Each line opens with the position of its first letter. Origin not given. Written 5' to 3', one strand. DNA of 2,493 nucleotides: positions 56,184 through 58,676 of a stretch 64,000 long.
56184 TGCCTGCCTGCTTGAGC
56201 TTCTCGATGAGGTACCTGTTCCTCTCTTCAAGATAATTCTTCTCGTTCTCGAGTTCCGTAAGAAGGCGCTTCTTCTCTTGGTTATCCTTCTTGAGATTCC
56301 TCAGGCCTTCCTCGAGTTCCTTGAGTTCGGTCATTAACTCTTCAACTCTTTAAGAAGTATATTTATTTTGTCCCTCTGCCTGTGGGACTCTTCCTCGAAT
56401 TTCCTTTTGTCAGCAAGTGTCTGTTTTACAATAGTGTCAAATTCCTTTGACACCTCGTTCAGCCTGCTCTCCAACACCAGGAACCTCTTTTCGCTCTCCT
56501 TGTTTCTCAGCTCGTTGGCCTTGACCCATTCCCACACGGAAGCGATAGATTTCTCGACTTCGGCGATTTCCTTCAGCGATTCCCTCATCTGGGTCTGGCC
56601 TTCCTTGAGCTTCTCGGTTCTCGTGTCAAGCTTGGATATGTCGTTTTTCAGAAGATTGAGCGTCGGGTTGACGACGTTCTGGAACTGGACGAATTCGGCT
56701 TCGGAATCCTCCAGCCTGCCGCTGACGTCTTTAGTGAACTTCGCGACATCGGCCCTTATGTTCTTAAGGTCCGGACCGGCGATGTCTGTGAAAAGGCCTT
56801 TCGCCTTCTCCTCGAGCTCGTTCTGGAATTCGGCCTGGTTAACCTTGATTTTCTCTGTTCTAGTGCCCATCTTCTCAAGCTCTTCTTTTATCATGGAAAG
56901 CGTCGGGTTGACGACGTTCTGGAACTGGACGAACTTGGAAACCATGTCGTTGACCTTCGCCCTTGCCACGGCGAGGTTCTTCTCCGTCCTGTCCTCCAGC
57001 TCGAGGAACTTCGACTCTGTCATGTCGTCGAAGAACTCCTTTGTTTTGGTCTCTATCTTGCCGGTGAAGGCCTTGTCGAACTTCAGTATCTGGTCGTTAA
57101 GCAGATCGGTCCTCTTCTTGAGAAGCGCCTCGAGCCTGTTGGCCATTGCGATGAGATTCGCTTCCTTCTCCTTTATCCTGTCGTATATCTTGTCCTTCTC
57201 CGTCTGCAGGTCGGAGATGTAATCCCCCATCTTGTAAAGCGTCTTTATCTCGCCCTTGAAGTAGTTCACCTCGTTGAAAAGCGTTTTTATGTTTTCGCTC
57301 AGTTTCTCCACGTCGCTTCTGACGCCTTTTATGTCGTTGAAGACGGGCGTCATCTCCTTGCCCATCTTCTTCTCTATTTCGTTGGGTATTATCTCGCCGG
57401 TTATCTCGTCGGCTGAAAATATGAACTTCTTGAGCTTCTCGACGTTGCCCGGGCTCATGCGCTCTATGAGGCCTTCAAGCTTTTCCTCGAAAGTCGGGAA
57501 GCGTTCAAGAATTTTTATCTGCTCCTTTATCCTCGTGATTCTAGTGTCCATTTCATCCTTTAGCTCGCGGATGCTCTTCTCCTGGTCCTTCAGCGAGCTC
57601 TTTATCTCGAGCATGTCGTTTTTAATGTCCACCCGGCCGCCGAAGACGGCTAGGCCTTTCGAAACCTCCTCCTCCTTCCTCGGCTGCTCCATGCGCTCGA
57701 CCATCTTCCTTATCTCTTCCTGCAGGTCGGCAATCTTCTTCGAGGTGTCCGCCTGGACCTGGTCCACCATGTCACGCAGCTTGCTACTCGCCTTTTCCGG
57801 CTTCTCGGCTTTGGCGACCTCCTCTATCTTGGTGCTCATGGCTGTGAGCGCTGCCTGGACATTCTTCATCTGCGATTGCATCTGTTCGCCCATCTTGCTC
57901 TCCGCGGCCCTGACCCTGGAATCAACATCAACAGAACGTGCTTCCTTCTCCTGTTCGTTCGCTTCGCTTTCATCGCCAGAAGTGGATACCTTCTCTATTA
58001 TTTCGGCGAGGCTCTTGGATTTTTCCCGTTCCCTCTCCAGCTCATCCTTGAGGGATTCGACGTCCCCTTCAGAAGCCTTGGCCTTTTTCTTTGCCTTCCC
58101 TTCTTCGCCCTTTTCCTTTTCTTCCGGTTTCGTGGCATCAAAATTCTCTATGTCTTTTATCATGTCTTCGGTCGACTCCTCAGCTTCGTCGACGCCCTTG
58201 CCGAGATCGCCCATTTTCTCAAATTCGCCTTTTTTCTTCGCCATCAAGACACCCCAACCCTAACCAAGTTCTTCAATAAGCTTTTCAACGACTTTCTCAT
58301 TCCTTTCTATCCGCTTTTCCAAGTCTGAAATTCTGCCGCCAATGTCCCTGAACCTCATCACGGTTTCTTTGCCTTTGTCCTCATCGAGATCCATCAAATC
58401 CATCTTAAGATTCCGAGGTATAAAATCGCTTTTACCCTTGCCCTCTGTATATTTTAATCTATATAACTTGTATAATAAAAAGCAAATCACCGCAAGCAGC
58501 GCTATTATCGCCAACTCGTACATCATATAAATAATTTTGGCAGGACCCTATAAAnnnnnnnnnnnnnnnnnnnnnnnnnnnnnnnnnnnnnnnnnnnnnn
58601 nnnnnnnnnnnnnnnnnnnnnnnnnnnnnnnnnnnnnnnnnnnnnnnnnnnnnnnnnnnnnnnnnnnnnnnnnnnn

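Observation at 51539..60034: Translationally coupled operon: MinD/ParA ATPase + small membrane anchor + three very large coiled-coil proteins (candidate undescribed archaeal scaffold/cytoskeletal system)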

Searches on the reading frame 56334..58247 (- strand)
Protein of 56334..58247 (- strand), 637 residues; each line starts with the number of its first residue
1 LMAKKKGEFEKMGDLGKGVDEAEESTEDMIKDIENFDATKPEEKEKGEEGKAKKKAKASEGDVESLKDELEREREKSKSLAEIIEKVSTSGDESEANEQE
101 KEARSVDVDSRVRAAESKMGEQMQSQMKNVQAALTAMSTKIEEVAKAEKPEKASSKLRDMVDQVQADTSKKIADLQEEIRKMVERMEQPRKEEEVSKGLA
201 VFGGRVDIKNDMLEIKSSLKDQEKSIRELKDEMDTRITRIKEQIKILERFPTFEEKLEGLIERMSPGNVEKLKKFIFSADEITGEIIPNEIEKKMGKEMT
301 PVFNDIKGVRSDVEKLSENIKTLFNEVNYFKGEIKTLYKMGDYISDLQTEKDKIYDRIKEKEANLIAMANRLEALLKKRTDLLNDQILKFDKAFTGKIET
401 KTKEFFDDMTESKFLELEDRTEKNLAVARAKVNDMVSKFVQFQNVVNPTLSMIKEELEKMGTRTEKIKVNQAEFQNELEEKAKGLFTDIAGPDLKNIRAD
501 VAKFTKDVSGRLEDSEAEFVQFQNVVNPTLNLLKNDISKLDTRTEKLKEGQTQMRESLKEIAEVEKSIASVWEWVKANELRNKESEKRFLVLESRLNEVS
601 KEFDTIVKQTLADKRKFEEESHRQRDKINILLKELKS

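Call 3: search_protein_families(library=pfam, proteins=[window:56334-58247:-], max_evalue=0.1)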
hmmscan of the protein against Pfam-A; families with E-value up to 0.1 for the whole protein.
window:56334-58247:- (637 aa): 4 families
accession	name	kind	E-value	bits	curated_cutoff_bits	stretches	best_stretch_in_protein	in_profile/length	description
PF04513.17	Baculo_PEP_C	-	6.5e-07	29.9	38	0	114-181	27-96/140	Baculovirus polyhedron envelope protein, PEP, C terminus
PF02201.23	SWIB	-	0.031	14.5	25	0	568-603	24-58/74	SWIB/MDM2 domain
PF08702.15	Fib_alpha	-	0.038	14.6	29.9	0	54-142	28-119/143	Fibrinogen alpha/beta chain family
PF07889.17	DUF1664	-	0.065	13.7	34.6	0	114-188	41-115/124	Protein of unknown function (DUF1664)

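Call 4: search_protein_families(library=ncbifam, proteins=[window:56334-58247:-], max_evalue=0.1)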
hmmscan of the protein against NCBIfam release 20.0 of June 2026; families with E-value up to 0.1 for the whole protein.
window:56334-58247:- (637 aa): 8 families
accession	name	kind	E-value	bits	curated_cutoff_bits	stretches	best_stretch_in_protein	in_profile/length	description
TIGR02168.1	SMC_prok_B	equivalog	8.8e-08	30.4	567.35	2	12-263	695-942/1181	chromosome segregation protein SMC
NF002244.0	PRK01156.1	equivalog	0.0004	18.6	847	1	311-571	476-738/895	DNA double-strand break repair ATPase Rad50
NF047515.1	SpiroCoCo_C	equivalog_domain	0.00058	19.1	125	1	223-477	6-250/313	SpiroCoCo family coiled-coil protein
NF003034.1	PRK03918.1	equivalog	0.0022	16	700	0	304-478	200-368/878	DNA double-strand break repair ATPase Rad50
TIGR02169.1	SMC_prok_A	equivalog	0.0027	15.5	729.4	1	289-477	280-475/1165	chromosome segregation protein SMC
NF002572.0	PRK02224.1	equivalog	0.0052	15.1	1087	0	15-477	192-646/888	DNA double-strand break repair ATPase Rad50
NF045487.1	ASRP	equivalog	0.014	14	300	1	123-489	123-491/593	archaea-specific SMC-related protein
TIGR04211.1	SH3_and_anchor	equivalog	0.062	12.9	65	1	301-383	63-145/198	TIGR04211 family SH3 domain-containing protein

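Call 35: find_homologous_proteins(query=window:56334-58247:-, max_evalue=0.00001)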
Query window:56334-58247:- (637 aa): 37 proteins with E <= 0.00001 among 8000 candidates.
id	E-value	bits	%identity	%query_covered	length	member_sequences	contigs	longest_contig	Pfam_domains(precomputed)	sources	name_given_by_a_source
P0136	0.0e+0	1294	100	100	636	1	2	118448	PF04513.18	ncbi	-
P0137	0.0e+0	1224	95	100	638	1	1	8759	PF04513.18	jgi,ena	-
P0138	0.0e+0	1030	78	100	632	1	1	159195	PF04513.18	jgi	jgi:chromosome segregation ATPase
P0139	0.0e+0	1025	78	100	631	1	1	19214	PF04513.18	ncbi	-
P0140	3.4e-297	1005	77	100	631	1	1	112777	PF04513.18,PF05531.18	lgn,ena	-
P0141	1.1e-293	994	78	98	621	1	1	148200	PF04513.18,PF05531.18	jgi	jgi:hypothetical protein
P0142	3.9e-272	923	71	100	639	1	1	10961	PF04513.18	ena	-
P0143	1.2e-268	911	70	98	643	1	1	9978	PF04513.18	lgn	-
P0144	1.1e-257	875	68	100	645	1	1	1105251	-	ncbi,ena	-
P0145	5.0e-257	873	67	100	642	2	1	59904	PF04513.18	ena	-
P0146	5.7e-257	873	67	98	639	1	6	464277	PF04513.18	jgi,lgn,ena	jgi:DNA repair exonuclease SbcCD ATPase subunit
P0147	3.0e-255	867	67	100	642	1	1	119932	PF04513.18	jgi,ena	jgi:DNA repair exonuclease SbcCD ATPase subunit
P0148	2.6e-251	854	67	100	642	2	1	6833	PF04513.18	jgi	jgi:hypothetical protein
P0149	1.6e-244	831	64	100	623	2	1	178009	PF04513.18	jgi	jgi:chromosome segregation ATPase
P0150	2.2e-243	828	69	88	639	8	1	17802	PF04513.18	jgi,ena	-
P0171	3.1e-23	101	33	40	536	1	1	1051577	-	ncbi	ncbi:MAG: hypothetical protein JSW41_03085, partial [Candidatus Aenigmatarchaeota archaeon]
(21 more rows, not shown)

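Call 37: find_encoding_contigs(protein=P0171, flank=10000, max_places=2)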
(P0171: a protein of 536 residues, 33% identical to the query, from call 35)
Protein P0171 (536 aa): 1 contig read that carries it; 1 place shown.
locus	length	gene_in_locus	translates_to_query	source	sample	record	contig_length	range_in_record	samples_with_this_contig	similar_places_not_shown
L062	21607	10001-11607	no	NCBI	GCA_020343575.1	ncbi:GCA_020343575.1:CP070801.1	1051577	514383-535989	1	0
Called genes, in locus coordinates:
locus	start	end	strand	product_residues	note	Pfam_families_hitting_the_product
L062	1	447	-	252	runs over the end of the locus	-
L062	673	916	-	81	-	-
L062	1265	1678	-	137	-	-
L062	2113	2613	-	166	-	-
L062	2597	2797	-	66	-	-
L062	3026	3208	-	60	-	-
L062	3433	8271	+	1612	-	PF01835:MG2 (faint), PF16116:DUF4832 (faint), PF10633:NPCBM_assoc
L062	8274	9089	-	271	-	PF00142:Fer4_NifH (faint), PF01656:CbiA, PF06564:CBP_BcsQ (faint), PF10609:ParA, PF13614:AAA_31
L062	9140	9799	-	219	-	-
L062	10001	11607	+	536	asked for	-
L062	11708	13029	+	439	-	-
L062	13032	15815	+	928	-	-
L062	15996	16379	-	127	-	PF00237:Ribosomal_L22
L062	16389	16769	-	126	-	PF00203:Ribosomal_S19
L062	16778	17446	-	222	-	PF00181:Ribosomal_L2_N, PF03947:Ribosomal_L2_C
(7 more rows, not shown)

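Call 49: predict_structure(alignment_id=A2)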
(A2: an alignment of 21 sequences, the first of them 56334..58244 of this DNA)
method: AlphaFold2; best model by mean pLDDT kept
length: 636 residues; sequences in the alignment: 21
mean_pLDDT: 57.4   pTM: 0.22
mean pLDDT of the five models: 57.4, 55.1, 50.3, 49.7, 39.2
residues with pLDDT >= 90: 0; 70-90: 106; 50-70: 361; < 50: 169
segments of 3 or more residues with pLDDT < 50: 1-24, 38-60, 85-108, 186-208, 252-256, 279-281, 283-299, 459-483
pLDDT, mean of each block of 10 residues (from residue 1): 31 33 50 49 31 38 63 63 45 37 45 54 59 57 51 61 67 66 49 41 46 60 66 64 55 49 53 51 45 47 51 59 59 57 65 72 69 69 69 66 65 58 57 59 57 52 42 45 47 58 58 56 58 64 68 71 72 75 75 76 79 80 79 61
secondary structure, 60 per line:
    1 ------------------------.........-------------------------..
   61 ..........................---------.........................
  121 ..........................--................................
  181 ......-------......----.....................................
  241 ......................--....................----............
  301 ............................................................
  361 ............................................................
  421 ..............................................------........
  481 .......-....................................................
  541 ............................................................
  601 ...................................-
elements in order: H25-33 H59-86 H96-146 H149-186 H194-199 H204-262 H265-284 H289-466 H473-487 H489-635

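Call 59: search_protein_families(library=padloc, proteins=[window:56334-58244:-], max_evalue=0.001)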
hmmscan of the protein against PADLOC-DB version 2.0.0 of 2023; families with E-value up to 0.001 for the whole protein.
window:56334-58244:- (636 aa): 3 families
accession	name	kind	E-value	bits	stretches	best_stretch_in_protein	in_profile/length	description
PDLC03865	LmuB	-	1.1e-07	28.4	1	303-607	544-841/1007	-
PDLC02668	DndD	-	0.00014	19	0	412-626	262-479/659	DndD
PDLC00006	DruC1|DruC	-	0.00029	17.5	0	11-184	170-341/626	Unknown function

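Call 60: search_protein_families(library=phrogs, proteins=[window:56334-58244:-], max_evalue=0.001)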
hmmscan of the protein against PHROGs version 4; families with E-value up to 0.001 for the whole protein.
window:56334-58244:- (636 aa): 1 family
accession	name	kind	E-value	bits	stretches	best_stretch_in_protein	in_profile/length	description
phrog_77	-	DNA, RNA and nucleotide metabolism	0.00022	20.9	1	213-613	464-799/967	SbcC-like subunit of palindrome specific endonuclease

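Call 61: search_solved_structures(query=A2, max_evalue=0.01)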
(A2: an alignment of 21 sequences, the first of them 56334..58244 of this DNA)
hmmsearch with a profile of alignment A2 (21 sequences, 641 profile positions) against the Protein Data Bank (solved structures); distinct sequences matched with E-value up to 0.01: 2.
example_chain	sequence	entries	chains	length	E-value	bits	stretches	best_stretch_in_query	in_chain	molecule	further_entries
7zr2_A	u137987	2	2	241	0.0034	19.4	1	447-640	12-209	Spike protein S2',Chimeric protein mimic of SARS-CoV-2 Spike HR1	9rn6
2wpr_A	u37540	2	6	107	0.0067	18.4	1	453-536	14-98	TRIMERIC AUTOTRANSPORTER ADHESIN FRAGMENT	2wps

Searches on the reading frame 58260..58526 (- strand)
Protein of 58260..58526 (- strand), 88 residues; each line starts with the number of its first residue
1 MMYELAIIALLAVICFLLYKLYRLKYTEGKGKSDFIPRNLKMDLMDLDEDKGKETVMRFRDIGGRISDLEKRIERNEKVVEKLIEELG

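Call 3: search_protein_families(library=pfam, proteins=[window:58260-58526:-], max_evalue=0.1)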
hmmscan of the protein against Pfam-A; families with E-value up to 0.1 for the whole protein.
window:58260-58526:- (88 aa): 2 families
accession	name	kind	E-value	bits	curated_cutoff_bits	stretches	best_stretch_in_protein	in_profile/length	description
PF15361.11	RIC3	-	0.047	14.6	28.9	1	13-85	87-146/146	Resistance to inhibitors of cholinesterase homologue 3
PF04426.17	Bul1_C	-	0.076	12.9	24.2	1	35-85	61-110/272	Bul1 C terminus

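Call 4: search_protein_families(library=ncbifam, proteins=[window:58260-58526:-], max_evalue=0.1)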
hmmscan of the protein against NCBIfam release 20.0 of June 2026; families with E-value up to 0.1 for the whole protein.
window:58260-58526:- (88 aa): 0 families

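Call 57: search_protein_families(library=pfam, proteins=[window:58260-58526:-], max_evalue=10)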
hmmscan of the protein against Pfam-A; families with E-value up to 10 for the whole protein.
window:58260-58526:- (88 aa): 2 families
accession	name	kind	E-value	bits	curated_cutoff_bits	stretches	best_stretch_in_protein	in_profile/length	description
PF15361.11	RIC3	-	0.047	14.6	28.9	1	13-85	87-146/146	Resistance to inhibitors of cholinesterase homologue 3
PF04426.17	Bul1_C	-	0.076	12.9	24.2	1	35-85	61-110/272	Bul1 C terminus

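Call 59: search_protein_families(library=padloc, proteins=[window:58260-58526:-], max_evalue=0.001)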
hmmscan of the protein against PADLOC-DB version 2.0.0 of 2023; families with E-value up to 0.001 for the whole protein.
window:58260-58526:- (88 aa): 0 families

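Call 60: search_protein_families(library=phrogs, proteins=[window:58260-58526:-], max_evalue=0.001)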
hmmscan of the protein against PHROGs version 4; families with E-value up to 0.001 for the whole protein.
window:58260-58526:- (88 aa): 0 families
